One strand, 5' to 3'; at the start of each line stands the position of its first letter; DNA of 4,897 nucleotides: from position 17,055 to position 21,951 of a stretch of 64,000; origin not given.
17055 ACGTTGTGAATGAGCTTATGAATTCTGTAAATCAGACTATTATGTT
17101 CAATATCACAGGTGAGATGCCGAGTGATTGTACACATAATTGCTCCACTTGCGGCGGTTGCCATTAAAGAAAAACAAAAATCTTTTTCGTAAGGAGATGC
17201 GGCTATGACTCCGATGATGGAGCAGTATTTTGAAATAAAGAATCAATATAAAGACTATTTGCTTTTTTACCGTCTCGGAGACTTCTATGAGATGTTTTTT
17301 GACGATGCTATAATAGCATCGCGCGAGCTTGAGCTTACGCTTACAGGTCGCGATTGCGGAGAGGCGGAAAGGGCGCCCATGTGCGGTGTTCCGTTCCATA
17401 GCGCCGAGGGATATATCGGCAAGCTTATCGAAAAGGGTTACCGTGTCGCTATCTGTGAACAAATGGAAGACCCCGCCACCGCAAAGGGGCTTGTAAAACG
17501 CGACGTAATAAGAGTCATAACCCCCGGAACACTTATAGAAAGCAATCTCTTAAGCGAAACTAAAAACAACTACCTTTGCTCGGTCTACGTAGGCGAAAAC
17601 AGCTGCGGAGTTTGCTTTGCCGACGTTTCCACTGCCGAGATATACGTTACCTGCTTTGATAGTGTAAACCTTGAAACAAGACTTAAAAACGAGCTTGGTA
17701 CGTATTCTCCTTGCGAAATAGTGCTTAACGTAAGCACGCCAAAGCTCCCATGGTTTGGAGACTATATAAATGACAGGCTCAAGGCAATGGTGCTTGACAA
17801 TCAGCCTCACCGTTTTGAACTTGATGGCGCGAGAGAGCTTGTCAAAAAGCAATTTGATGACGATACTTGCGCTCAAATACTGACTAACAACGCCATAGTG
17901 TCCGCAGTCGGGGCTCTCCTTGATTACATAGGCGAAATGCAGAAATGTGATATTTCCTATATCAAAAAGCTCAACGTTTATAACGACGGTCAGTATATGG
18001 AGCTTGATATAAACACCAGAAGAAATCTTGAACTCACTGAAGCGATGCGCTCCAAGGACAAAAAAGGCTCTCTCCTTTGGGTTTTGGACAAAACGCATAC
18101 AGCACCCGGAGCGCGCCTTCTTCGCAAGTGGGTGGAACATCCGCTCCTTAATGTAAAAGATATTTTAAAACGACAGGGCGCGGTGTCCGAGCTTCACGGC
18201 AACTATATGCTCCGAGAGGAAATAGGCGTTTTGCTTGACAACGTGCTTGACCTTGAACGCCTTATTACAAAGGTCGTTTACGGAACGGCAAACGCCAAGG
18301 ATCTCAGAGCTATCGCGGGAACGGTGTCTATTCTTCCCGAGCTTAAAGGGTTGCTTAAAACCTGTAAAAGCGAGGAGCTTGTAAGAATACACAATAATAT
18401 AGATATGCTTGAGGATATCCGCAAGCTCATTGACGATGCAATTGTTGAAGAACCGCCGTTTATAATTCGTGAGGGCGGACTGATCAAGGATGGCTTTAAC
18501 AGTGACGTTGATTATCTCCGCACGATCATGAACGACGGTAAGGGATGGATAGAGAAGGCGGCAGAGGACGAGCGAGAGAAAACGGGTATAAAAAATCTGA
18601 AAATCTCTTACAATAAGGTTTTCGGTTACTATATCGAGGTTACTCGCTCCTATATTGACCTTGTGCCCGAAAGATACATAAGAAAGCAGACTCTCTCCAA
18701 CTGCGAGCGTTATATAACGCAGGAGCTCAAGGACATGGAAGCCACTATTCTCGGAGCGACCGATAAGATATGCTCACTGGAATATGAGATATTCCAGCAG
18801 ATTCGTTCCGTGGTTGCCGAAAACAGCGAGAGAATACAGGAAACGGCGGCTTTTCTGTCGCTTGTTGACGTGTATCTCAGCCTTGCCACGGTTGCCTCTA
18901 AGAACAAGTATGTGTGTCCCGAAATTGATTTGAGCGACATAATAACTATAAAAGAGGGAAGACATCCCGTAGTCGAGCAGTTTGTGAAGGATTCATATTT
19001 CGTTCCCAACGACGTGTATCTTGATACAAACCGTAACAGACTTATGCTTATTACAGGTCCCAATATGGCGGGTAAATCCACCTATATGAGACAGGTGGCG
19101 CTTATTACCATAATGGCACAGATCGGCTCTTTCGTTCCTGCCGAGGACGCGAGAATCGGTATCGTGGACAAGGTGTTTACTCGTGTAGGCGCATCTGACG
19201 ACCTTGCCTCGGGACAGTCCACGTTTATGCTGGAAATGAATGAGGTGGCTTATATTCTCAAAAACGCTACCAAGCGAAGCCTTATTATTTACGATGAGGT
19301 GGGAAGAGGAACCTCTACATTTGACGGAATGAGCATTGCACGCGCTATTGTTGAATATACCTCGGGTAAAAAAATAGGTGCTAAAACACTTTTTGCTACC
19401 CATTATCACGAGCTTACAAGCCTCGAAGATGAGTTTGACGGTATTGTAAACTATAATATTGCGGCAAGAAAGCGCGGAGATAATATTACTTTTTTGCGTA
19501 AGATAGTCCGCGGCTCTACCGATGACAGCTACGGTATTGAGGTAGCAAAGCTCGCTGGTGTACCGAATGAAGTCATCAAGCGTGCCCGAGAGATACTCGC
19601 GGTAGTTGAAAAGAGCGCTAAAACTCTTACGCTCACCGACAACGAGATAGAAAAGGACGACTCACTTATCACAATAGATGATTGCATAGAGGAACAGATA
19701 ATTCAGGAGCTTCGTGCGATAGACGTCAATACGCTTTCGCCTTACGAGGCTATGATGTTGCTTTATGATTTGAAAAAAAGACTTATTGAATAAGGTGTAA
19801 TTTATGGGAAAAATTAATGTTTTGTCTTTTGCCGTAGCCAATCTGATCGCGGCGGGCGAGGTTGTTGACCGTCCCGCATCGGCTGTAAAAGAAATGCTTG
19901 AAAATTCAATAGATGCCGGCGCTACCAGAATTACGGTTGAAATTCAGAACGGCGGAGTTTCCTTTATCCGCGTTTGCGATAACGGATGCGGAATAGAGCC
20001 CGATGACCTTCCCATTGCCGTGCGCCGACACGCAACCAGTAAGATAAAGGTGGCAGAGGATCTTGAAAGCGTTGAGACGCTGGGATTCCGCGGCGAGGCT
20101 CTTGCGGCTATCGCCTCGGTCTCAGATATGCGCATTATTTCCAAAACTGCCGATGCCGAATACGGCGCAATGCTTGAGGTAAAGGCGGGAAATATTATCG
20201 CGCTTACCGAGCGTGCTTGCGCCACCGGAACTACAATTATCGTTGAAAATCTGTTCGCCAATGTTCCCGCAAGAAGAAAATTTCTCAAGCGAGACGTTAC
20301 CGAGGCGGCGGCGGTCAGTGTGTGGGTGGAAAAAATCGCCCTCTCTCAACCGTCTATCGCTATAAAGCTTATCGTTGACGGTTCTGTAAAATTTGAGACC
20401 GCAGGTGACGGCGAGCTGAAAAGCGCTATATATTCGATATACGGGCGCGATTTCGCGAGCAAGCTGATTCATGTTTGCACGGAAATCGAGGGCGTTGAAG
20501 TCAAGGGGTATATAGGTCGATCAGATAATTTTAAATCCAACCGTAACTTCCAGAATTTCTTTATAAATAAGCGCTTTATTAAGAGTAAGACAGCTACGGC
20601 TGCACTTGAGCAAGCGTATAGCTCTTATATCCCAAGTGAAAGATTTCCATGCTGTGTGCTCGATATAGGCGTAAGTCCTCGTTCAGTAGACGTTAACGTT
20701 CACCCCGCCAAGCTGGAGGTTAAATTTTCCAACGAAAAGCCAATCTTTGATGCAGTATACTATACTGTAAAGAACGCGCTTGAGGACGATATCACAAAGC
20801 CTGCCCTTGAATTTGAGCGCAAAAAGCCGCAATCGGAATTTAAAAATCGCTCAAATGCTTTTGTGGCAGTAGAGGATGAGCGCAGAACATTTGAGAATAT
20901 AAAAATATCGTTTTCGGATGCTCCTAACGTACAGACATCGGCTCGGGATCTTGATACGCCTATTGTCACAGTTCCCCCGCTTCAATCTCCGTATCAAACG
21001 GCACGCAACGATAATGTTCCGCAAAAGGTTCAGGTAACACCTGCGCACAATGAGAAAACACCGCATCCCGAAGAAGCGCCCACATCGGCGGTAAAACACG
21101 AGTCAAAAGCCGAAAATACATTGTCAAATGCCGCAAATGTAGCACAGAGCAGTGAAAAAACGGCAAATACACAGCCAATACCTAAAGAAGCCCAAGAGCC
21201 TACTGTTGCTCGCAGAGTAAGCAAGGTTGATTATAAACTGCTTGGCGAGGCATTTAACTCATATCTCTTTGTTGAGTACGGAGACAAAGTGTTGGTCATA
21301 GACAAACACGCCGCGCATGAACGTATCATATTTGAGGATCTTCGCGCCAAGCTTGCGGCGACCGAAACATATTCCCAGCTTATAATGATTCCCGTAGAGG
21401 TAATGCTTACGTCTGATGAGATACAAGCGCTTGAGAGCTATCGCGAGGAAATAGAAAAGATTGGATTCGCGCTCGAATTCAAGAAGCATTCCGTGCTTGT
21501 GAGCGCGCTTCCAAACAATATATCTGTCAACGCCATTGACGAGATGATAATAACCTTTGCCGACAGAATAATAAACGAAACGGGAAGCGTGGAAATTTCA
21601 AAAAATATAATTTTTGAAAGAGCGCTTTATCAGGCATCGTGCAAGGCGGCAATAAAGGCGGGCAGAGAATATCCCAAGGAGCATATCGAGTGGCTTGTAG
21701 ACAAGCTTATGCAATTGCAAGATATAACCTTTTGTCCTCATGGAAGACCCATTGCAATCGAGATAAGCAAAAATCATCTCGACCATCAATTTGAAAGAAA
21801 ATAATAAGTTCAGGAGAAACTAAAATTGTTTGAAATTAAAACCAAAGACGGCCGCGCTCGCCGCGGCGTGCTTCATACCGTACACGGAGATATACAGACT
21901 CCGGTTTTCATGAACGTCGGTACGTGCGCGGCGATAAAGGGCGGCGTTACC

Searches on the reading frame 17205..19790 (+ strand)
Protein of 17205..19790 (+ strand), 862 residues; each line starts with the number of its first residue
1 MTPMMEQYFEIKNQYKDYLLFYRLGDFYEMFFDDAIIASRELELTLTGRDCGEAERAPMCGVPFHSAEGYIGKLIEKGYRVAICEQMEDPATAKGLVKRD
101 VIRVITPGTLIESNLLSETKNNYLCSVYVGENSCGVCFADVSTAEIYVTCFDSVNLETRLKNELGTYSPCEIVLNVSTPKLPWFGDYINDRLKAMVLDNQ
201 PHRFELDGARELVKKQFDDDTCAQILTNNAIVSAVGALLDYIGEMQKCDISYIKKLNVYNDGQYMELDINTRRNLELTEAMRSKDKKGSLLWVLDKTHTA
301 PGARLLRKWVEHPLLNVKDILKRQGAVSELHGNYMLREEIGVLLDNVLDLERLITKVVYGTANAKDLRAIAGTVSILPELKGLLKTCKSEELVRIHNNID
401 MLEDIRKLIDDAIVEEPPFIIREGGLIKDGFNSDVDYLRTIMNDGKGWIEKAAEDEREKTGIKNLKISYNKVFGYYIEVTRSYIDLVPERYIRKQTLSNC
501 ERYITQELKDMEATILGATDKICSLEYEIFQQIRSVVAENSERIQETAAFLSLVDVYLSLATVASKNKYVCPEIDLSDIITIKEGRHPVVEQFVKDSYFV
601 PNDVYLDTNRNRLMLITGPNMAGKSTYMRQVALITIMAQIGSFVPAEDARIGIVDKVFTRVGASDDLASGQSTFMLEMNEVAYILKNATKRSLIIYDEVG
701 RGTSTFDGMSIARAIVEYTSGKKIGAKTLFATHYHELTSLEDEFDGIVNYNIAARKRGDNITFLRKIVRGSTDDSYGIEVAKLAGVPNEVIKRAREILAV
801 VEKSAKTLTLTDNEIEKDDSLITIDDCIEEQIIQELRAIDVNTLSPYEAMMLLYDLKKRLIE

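Call 77: search_protein_families(library=padloc, proteins=[window:17205-19790:+], max_evalue=0.00001)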
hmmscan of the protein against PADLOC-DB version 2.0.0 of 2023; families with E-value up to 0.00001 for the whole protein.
window:17205-19790:+ (862 aa): 0 families

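Call 78: search_protein_families(library=pfam, proteins=[window:17205-19790:+], max_evalue=0.00001)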
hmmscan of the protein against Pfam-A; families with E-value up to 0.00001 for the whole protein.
window:17205-19790:+ (862 aa): 5 families
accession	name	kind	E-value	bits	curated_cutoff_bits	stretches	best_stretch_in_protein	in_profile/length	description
PF00488.27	MutS_V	-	7.7e-84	280.8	30.2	1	614-800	1-186/188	MutS domain V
PF05192.23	MutS_III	-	3.1e-53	181.4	34.1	1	270-561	1-194/194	MutS domain III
PF01624.25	MutS_I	-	7.5e-47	158.7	20.6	1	2-113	1-112/113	MutS domain I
PF05190.23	MutS_IV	-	5.5e-29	100.7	22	1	430-520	1-91/92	MutS family domain IV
PF05188.22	MutS_II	-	8.4e-15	55.8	25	1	122-253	1-132/133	MutS domain II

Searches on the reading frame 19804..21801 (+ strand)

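Call 77: search_protein_families(library=padloc, proteins=[window:19804-21801:+], max_evalue=0.00001)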
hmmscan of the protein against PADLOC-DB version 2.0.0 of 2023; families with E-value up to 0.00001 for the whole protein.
window:19804-21801:+ (666 aa): 0 families

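Call 78: search_protein_families(library=pfam, proteins=[window:19804-21801:+], max_evalue=0.00001)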
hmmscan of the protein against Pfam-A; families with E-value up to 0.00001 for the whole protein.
window:19804-21801:+ (666 aa): 4 families
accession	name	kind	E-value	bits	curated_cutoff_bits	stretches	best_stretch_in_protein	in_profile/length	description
PF01119.25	DNA_mis_repair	-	2.8e-36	124.2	26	1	209-326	1-118/119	DNA mismatch repair protein, C-terminal domain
PF08676.16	MutL_C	-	2.2e-26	92.7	25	1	483-622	4-141/142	MutL C terminal dimerisation domain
PF13589.12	HATPase_c_3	-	7.5e-12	45.9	25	1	25-122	4-101/137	Histidine kinase-, DNA gyrase B-, and HSP90-like ATPase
PF02518.31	HATPase_c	-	1.5e-07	32.3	26.4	1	22-78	4-63/111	Histidine kinase-, DNA gyrase B-, and HSP90-like ATPase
